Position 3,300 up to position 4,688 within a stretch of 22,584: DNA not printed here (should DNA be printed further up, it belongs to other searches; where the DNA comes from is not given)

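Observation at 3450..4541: Single-gene RelA/SpoT-fold cargo in the S-V slot: candidate fused toxSAS (CapRel-like) defence protein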

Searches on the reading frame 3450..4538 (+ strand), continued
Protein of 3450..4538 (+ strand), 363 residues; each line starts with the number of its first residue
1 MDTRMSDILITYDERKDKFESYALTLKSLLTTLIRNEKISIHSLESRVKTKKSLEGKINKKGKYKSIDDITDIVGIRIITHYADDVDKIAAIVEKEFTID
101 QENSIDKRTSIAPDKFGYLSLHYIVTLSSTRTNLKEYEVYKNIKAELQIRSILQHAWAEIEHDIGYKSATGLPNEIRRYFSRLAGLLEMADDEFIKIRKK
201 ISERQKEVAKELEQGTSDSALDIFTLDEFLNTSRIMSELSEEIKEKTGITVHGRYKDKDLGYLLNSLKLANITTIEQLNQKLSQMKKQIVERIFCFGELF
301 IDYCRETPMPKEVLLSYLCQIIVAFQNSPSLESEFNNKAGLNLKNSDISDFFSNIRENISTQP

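Call 26: fold_search(model_id=the predicted structure, library=pdb)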
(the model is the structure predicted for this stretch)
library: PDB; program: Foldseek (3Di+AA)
matches with E <= 10: 172; with E <= 0.001: 59
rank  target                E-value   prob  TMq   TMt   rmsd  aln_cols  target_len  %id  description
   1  5dec_B                3.8e-10  1.00  0.44  0.77   3.8       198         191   26  Crystal structure of the small alarmone synthetase 1 from Bacillus subtilis (released 2015-10-28)
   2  5dec_A                6.5e-10  1.00  0.43  0.78   3.5       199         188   24  Crystal structure of the small alarmone synthetase 1 from Bacillus subtilis (released 2015-10-28)
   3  5ded_A                1.4e-09  1.00  0.41  0.70   4.5       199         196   27  Crystal structure of the small alarmone synthethase 1 from Bacillus subtilis bound to its product pppGpp (released 2015-10-28)
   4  6fgk_A                1.9e-09  1.00  0.39  0.71   5.2       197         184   27  Crystal structure of the small alarmone synthethase 2 from Bacillus subtilis (released 2018-02-07)
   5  6fgk_D                2.1e-09  1.00  0.42  0.77   3.9       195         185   27  Crystal structure of the small alarmone synthethase 2 from Bacillus subtilis (released 2018-02-07)
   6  6ex0_B                2.3e-09  1.00  0.43  0.75   3.5       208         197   28  Crystal structure of RelP (SAS2) from Staphylococcus aureus bound to pppGpp in the post-catalytic state (released 2018-01-24)
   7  5dec_D                2.9e-09  1.00  0.43  0.76   3.8       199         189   25  Crystal structure of the small alarmone synthetase 1 from Bacillus subtilis (released 2015-10-28)
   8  6ex0_A                2.9e-09  1.00  0.43  0.76   3.3       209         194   27  Crystal structure of RelP (SAS2) from Staphylococcus aureus bound to pppGpp in the post-catalytic state (released 2018-01-24)
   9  6fgj_B                3.2e-09  1.00  0.44  0.75   3.9       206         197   29  Crystal structure of the small alarmone synthethase 2 from Staphylococcus aureus (released 2018-02-07)
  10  5f2v_T                3.2e-09  1.00  0.39  0.66   5.0       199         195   27  Crystal structure of the small alarmone synthethase 1 from Bacillus subtilis bound to AMPCPP (released 2015-12-16)
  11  5ded_H                4.2e-09  1.00  0.44  0.76   3.8       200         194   24  Crystal structure of the small alarmone synthethase 1 from Bacillus subtilis bound to its product pppGpp (released 2015-10-28)
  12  5ded_C                4.7e-09  1.00  0.43  0.74   4.0       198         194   25  Crystal structure of the small alarmone synthethase 1 from Bacillus subtilis bound to its product pppGpp (released 2015-10-28)
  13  6fgj_A                5.0e-09  1.00  0.44  0.76   3.8       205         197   28  Crystal structure of the small alarmone synthethase 2 from Staphylococcus aureus (released 2018-02-07)
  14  5ded_B                5.0e-09  1.00  0.41  0.72   4.3       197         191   25  Crystal structure of the small alarmone synthethase 1 from Bacillus subtilis bound to its product pppGpp (released 2015-10-28)
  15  6ewz_B                5.2e-09  1.00  0.44  0.76   4.0       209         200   27  Crystal structure of RelP (SAS2) from Staphylococcus aureus bound to AMPCPP and GTP in the pre-catalytic state (released 2018-01-24)
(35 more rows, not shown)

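Call 32: find_encoding_contigs(protein=P0034, flank=8000, max_places=4)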
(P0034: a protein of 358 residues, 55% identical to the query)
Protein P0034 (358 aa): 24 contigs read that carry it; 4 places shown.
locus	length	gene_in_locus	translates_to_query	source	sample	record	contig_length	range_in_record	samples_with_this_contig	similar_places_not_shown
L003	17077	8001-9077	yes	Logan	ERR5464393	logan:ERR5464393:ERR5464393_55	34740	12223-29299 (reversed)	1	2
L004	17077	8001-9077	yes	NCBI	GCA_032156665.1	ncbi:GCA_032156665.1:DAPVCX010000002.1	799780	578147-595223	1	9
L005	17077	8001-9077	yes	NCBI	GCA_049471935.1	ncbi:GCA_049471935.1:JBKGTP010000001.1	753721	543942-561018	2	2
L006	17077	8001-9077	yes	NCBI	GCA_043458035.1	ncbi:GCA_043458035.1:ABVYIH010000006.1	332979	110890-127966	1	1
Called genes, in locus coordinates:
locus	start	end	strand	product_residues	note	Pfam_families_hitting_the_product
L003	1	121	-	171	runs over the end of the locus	PF04985:Phage_tube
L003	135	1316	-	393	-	PF22671:Gp18_domIII_N, PF04984:Phage_sheath_1, PF17482:Phage_sheath_1C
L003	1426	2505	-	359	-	PF12571:Phage_tail_fib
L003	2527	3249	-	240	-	-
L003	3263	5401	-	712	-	-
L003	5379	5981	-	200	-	PF09684:Tail_P2_I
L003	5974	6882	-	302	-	PF26776:Baseplate_J_N, PF26078:Baseplate_J_M, PF26079:Baseplate_J_C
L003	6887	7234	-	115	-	PF04965:GPW_gp25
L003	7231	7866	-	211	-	PF04717:Phage_base_V, PF18715:Phage_spike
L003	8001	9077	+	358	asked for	PF04607:RelA_SpoT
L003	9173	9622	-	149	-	PF05069:Phage_tail_S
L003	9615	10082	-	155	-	PF06891:P2_Phage_GpR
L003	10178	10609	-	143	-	-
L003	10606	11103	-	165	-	-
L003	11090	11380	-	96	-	PF04550:Phage_holin_3_2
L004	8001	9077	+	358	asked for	PF04607:RelA_SpoT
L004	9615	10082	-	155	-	PF06891:P2_Phage_GpR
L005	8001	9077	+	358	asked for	PF04607:RelA_SpoT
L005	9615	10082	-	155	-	PF06891:P2_Phage_GpR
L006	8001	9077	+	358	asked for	PF04607:RelA_SpoT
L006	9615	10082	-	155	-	PF06891:P2_Phage_GpR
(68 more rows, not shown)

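Call 33: find_encoding_contigs(protein=P0105, flank=8000, max_places=3)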
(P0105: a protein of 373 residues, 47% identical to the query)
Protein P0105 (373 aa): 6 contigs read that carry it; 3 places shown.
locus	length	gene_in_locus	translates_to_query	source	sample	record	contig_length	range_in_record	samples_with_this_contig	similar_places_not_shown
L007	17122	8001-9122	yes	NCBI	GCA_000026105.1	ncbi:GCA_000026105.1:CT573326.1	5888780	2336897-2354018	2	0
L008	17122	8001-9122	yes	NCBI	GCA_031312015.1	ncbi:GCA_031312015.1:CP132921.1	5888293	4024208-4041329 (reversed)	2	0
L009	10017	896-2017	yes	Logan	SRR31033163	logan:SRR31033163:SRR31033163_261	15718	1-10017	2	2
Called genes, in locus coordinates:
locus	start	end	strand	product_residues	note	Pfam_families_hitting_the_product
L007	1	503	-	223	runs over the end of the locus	PF01027:Bax1-I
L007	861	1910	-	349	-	PF09003:Arm-DNA-bind_1 (faint), PF00589:Phage_integrase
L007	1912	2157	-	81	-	PF13986:DUF4224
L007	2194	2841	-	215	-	PF18406:DUF1281_C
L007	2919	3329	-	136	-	-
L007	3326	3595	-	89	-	-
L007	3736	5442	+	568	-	PF13175:AAA_15, PF13476:AAA_23 (weak), PF13304:AAA_21 (faint)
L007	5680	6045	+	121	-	-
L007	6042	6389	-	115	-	-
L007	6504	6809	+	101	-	-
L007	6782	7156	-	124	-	-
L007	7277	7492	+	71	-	-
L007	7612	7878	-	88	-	-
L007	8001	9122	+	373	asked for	PF04607:RelA_SpoT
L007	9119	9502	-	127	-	PF00196:GerE, PF08281:Sigma70_r4_2 (weak)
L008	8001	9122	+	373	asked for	PF04607:RelA_SpoT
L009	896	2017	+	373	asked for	PF04607:RelA_SpoT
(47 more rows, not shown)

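Call 34: find_encoding_contigs(protein=P0104, flank=7000, max_places=2)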
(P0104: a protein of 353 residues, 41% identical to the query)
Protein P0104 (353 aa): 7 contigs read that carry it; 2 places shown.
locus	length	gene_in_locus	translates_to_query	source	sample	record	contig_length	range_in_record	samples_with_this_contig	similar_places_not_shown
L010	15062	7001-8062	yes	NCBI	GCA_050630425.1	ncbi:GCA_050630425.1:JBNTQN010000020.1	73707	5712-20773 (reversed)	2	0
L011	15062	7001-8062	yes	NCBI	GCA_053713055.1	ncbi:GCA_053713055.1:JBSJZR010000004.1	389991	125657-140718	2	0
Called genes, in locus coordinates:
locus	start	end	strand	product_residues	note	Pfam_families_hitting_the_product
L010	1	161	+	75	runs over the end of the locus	-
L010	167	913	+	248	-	PF01850:PIN (faint)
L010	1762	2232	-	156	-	-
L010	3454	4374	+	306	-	PF02899:Phage_int_SAM_1, PF13102:Phage_int_SAM_5 (weak), PF13495:Phage_int_SAM_4, PF00589:Phage_integrase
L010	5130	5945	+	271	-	PF14355:Abi_C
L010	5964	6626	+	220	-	-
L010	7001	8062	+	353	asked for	PF04607:RelA_SpoT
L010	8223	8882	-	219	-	-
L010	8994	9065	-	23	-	-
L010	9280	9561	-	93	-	PF12102:MrcB_N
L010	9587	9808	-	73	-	PF12102:MrcB_N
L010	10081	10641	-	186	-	PF00239:Resolvase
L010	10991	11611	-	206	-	PF07799:DUF1643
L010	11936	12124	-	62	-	-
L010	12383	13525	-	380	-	PF08808:RES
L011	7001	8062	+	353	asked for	PF04607:RelA_SpoT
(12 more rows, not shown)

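Call 35: find_encoding_contigs(protein=P0043, flank=7000, max_places=2)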
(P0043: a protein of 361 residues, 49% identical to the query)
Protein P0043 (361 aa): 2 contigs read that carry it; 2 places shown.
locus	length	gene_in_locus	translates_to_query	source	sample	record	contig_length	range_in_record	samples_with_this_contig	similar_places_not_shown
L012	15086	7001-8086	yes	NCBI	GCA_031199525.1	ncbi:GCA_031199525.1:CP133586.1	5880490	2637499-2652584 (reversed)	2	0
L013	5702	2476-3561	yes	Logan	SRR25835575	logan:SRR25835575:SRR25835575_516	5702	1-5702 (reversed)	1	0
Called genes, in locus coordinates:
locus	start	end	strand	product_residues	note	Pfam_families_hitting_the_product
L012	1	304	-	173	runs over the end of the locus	PF04985:Phage_tube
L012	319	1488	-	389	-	PF22671:Gp18_domIII_N, PF04984:Phage_sheath_1, PF17482:Phage_sheath_1C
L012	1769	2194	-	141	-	PF02413:Caudo_TAP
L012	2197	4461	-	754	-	PF12571:Phage_tail_fib, PF03406:Phage_fiber_2, PF20744:gp37_trimer (faint), PF18791:Transp_inhibit (faint), PF21446:Gp34_trimer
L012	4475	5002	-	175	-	PF09684:Tail_P2_I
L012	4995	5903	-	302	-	PF26776:Baseplate_J_N, PF26078:Baseplate_J_M, PF26079:Baseplate_J_C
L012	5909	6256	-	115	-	PF04965:GPW_gp25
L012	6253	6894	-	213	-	PF04717:Phage_base_V, PF18715:Phage_spike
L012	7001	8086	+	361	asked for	PF04607:RelA_SpoT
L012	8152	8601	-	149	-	PF05069:Phage_tail_S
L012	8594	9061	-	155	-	PF06891:P2_Phage_GpR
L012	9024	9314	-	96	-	PF23793:LysC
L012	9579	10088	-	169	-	PF00959:Phage_lysozyme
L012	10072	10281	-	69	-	PF16080:Phage_holin_2_3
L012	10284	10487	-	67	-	PF05489:Phage_tail_X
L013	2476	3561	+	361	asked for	PF04607:RelA_SpoT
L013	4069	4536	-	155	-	PF06891:P2_Phage_GpR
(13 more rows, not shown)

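Call 36: find_encoding_contigs(protein=P0073, flank=7000, max_places=2)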
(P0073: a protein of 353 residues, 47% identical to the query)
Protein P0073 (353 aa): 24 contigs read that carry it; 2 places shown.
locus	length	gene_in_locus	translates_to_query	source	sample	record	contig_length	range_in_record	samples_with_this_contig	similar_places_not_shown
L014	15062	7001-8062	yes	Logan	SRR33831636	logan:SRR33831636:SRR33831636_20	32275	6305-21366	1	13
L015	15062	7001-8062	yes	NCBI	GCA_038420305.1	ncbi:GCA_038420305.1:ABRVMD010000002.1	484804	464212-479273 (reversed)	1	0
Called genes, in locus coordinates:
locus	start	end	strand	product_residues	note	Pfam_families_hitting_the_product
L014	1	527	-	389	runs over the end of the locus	PF22671:Gp18_domIII_N, PF04984:Phage_sheath_1, PF17482:Phage_sheath_1C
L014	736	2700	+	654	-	PF01757:Acyl_transf_3, PF19040:SGNH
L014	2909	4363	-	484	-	PF12571:Phage_tail_fib, PF03406:Phage_fiber_2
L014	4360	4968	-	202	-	PF09684:Tail_P2_I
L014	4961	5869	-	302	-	PF26776:Baseplate_J_N, PF26078:Baseplate_J_M, PF26079:Baseplate_J_C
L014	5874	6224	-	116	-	PF04965:GPW_gp25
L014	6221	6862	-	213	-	PF04717:Phage_base_V, PF18715:Phage_spike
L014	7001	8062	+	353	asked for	PF04607:RelA_SpoT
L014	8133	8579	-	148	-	PF05069:Phage_tail_S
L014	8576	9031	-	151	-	PF06891:P2_Phage_GpR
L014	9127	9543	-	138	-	-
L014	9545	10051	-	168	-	PF00959:Phage_lysozyme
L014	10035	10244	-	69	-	PF16080:Phage_holin_2_3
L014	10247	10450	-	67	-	PF05489:Phage_tail_X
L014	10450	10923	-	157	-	PF05926:Phage_GPL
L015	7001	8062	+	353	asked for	PF04607:RelA_SpoT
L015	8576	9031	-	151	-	PF06891:P2_Phage_GpR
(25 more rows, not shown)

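Call 37: search_solved_structures(query=A1, max_evalue=10, show_alignments=0)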
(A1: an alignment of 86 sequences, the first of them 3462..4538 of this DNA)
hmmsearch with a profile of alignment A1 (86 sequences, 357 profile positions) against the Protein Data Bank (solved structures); distinct sequences matched with E-value up to 10: 34.
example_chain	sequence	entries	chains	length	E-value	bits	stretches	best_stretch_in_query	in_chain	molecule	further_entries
2be3_A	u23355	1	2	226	6.5e-18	68.5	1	36-201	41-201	GTP pyrophosphokinase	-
6fgk_A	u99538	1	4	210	2e-17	66.8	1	37-197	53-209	GTP pyrophosphokinase YwaC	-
5ded_D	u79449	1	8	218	4.8e-17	65.6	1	37-207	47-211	GTP pyrophosphokinase YjbM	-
5f2v_V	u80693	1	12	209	7.2e-17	65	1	37-207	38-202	GTP pyrophosphokinase YjbM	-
5dec_A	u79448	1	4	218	8.2e-17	64.8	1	37-207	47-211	GTP pyrophosphokinase YjbM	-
3l9d_A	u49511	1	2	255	5.4e-16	62.1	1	37-201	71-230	Putative GTP pyrophosphokinase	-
6fgj_A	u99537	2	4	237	4.4e-14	55.8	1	34-167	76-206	GTP pyrophosphokinase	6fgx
6ewz_A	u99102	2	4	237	5e-14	55.7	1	34-167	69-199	GTP pyrophosphokinase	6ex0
9erv_A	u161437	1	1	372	0.027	17.1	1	134-203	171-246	RelA/SpoT family protein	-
7ztb_A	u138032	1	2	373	0.028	17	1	134-203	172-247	RelA/SpoT family protein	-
9nkd_A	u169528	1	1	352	0.028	17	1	183-296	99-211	DNA polymerase IV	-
2uvr_A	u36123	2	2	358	0.029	17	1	183-296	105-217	DNA POLYMERASE IV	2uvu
2uvv_A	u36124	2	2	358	0.031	16.9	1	184-296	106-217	DNA POLYMERASE IV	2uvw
9nke_A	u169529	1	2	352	0.033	16.8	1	183-296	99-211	DNA polymerase IV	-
3qz7_A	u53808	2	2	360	0.033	16.8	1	184-295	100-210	DNA polymerase IV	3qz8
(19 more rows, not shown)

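Call 56: find_encoding_contigs(protein=P0093, flank=6000, max_places=2)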
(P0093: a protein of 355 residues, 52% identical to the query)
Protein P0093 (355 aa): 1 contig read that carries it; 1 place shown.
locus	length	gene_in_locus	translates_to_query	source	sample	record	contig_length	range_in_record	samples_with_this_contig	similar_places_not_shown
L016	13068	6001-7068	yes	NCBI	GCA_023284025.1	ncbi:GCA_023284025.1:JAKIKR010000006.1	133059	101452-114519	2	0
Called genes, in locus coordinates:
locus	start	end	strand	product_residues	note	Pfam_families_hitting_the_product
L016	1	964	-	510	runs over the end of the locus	PF00145:DNA_methylase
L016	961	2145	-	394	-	PF05869:Dam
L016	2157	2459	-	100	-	-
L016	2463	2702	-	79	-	-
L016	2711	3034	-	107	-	-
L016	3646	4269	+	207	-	-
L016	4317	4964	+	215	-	-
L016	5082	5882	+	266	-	-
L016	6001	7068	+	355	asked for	PF04607:RelA_SpoT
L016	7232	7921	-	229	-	PF01381:HTH_3, PF12844:HTH_19, PF13443:HTH_26 (weak), PF13560:HTH_31 (weak), PF00717:Peptidase_S24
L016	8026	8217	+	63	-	PF14549:P22_Cro, PF15943:YdaS_toxin (weak)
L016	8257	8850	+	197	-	PF06254:YdaT_toxin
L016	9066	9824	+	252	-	PF13730:HTH_36, PF00392:GntR (faint), PF21984:DnaD_N (faint), PF12840:HTH_20 (weak), PF13412:HTH_24 (weak)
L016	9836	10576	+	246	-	PF01695:IstB_IS21, PF00004:AAA (weak)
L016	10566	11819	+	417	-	PF00589:Phage_integrase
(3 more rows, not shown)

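Call 57: find_encoding_contigs(protein=P0117, flank=6000, max_places=2)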
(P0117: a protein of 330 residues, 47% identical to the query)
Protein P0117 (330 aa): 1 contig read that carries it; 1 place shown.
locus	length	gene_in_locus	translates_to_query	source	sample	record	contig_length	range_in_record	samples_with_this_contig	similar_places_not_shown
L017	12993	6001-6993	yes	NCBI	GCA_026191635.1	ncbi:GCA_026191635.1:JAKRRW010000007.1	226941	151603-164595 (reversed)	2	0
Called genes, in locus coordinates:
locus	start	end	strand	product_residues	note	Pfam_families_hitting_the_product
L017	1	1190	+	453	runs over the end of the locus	PF02486:Rep_trans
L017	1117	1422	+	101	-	PF07459:CTX_RstB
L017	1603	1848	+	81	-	-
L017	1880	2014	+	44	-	-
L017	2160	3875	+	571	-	-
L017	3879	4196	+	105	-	PF10734:DUF2523 (weak)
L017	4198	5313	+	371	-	PF05707:Zot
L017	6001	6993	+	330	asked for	PF04607:RelA_SpoT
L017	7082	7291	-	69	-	PF12375:DUF3653 (weak)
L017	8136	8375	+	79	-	PF12375:DUF3653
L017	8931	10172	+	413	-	PF01966:HD (weak), PF08668:HDOD (weak), PF13487:HD_5, PF01966:HD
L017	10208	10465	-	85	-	-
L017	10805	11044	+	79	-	-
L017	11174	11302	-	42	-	-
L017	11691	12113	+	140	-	-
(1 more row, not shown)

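Call 84: search_protein_families(library=phrogs, proteins=[window:3462-4538:+], max_evalue=0.01)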
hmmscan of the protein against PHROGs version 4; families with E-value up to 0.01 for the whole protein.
window:3462-4538:+ (359 aa): 4 families
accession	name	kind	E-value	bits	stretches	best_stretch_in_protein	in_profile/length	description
phrog_9640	-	unknown function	1.8e-195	650.3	1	1-359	4-365/365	-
phrog_32462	-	unknown function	6e-24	85.7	1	41-209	50-219/330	-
phrog_4773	-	unknown function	1.6e-11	44.9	1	30-244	62-269/353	-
phrog_2211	-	unknown function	5.2e-07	30.3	1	96-202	147-246/395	-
